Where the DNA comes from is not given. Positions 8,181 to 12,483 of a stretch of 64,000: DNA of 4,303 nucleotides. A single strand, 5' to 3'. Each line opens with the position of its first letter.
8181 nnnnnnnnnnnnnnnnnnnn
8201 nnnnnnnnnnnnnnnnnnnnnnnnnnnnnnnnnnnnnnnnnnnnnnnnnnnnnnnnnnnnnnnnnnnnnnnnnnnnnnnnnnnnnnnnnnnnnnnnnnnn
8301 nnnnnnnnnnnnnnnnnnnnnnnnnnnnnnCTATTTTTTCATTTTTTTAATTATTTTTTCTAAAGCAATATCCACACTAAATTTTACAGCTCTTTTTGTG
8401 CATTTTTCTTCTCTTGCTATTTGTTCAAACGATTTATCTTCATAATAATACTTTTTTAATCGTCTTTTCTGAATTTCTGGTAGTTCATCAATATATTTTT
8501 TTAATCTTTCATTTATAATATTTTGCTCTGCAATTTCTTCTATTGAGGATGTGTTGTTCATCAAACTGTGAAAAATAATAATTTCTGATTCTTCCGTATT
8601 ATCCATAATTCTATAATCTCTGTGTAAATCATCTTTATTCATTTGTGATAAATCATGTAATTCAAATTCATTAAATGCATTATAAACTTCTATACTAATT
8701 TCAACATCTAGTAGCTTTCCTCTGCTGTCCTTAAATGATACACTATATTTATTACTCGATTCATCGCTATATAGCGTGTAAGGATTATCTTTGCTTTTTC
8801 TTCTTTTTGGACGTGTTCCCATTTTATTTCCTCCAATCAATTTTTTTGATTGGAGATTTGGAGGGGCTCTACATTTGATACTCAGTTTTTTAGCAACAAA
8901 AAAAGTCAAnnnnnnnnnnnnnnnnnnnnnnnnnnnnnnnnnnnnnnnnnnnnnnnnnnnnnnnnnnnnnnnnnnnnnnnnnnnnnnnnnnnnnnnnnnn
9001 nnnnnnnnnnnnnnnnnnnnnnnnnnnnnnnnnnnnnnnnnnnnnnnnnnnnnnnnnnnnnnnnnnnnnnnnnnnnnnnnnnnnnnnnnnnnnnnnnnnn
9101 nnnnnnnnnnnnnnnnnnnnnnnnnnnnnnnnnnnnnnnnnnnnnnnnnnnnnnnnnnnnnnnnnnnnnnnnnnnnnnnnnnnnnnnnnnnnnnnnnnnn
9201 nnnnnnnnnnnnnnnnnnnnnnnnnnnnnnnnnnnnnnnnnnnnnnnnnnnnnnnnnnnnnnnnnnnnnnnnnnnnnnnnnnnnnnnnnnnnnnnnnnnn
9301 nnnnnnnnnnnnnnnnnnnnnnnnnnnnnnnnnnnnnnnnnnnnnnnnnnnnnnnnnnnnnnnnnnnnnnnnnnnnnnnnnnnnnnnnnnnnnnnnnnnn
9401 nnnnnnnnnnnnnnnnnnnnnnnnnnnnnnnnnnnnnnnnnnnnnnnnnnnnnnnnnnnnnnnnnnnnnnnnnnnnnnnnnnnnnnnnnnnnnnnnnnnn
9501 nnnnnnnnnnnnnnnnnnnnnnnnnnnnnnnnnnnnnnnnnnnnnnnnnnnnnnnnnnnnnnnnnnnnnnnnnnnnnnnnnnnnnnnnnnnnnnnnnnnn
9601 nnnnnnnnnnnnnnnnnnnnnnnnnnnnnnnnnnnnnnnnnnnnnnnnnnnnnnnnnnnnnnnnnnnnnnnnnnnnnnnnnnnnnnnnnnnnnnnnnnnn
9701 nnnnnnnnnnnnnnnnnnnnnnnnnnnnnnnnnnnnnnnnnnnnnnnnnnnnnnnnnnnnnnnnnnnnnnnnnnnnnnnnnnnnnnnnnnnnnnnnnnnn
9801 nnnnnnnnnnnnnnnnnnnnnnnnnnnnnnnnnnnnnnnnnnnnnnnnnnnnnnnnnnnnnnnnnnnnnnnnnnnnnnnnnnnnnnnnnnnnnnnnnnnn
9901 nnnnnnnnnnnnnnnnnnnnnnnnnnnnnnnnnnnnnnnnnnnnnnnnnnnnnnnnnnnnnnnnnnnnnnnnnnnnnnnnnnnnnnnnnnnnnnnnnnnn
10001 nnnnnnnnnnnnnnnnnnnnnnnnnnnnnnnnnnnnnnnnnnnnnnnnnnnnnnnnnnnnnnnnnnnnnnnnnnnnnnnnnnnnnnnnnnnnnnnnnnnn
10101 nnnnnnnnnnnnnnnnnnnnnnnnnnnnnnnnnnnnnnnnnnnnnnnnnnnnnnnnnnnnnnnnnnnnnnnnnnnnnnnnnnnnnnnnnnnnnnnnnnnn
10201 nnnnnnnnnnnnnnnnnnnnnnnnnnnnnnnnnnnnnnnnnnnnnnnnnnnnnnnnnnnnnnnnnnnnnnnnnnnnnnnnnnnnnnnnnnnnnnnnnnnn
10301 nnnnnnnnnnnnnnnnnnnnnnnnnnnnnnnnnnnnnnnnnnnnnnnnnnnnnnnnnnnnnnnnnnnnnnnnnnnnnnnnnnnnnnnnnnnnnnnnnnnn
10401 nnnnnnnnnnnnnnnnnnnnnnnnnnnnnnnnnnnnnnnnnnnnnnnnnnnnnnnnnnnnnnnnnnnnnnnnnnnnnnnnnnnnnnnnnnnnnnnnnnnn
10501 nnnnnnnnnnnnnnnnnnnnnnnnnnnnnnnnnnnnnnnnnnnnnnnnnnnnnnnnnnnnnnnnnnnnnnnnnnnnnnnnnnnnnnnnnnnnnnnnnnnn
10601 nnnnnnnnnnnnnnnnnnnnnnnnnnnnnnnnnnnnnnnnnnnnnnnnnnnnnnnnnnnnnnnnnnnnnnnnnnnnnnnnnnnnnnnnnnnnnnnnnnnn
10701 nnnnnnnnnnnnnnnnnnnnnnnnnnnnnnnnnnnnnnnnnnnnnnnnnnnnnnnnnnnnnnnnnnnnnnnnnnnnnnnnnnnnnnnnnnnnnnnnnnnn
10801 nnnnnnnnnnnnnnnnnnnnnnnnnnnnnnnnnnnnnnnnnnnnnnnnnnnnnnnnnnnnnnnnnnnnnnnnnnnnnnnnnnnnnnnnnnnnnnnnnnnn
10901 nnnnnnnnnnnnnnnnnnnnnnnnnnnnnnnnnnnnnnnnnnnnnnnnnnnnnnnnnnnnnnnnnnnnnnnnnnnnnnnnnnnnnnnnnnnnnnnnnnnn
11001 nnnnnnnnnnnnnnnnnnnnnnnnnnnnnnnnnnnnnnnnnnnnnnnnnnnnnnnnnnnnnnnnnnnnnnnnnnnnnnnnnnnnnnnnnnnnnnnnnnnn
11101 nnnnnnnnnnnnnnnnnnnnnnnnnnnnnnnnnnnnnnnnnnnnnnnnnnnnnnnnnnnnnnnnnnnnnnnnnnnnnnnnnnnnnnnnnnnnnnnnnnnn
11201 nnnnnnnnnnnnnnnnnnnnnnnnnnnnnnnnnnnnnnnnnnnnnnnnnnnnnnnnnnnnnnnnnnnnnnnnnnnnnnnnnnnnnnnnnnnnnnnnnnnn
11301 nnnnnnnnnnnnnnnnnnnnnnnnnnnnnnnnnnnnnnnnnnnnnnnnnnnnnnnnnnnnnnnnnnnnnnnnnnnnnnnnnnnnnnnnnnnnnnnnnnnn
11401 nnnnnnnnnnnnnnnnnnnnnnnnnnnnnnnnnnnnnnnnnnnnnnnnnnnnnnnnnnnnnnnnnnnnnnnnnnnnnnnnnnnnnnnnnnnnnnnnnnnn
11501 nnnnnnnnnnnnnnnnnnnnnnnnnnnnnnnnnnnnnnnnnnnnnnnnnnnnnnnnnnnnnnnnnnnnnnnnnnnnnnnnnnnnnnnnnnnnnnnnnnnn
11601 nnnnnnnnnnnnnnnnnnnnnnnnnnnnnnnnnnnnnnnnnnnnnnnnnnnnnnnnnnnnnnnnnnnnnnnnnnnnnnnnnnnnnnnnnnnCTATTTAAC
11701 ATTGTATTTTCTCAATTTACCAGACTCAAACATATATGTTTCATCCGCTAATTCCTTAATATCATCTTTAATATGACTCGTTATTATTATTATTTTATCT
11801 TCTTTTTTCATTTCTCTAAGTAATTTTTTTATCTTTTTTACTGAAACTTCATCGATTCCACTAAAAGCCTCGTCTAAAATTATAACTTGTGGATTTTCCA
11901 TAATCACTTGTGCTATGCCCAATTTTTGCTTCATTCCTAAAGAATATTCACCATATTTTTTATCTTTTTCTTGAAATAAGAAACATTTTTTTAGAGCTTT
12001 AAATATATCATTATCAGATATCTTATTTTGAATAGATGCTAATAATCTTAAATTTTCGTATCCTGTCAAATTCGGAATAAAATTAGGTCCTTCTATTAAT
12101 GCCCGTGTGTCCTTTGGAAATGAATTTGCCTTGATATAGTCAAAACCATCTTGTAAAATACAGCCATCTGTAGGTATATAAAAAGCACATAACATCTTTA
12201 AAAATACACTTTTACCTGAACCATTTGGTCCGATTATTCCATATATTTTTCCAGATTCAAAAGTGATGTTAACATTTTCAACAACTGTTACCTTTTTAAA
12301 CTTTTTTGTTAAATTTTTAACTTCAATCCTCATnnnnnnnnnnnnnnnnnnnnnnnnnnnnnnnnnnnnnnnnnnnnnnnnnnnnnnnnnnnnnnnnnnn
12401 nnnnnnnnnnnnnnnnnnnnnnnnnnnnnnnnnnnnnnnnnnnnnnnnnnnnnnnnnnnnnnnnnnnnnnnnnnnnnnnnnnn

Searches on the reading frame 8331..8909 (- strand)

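Call 109: search_protein_families(library=pfam, max_evalue=0.001, proteins=[window:8331-8909:-])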
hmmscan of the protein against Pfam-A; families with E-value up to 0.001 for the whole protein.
window:8331-8909:- (192 aa): 2 families
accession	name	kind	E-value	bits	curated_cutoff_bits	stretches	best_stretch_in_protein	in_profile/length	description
PF08281.18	Sigma70_r4_2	-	2.3e-06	27.6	25.7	1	134-177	2-45/54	Sigma-70, region 4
PF04545.22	Sigma70_r4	-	0.00028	20.8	24.1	1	140-185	2-47/50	Sigma-70, region 4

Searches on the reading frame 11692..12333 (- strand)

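Call 109: search_protein_families(library=pfam, max_evalue=0.001, proteins=[window:11692-12333:-])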
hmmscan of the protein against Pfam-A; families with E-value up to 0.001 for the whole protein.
window:11692-12333:- (213 aa): 5 families
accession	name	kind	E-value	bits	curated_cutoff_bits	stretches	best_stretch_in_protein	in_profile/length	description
PF00005.33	ABC_tran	-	1.7e-26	93.9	25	1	19-157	2-136/137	ABC transporter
PF13304.12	AAA_21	-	3e-07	31.2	27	0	30-48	1-19/304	AAA domain, putative AbiEii toxin, Type IV TA system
PF02463.25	SMC_N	-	3.3e-07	30.4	40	0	19-46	16-42/220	RecF/RecN/SMC N terminal domain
PF13476.12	AAA_23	-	0.00013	23.1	27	1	13-49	8-40/201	AAA domain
PF20720.3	nSTAND3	-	0.00035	20.7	27.2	0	29-84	18-64/155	Novel STAND NTPase 3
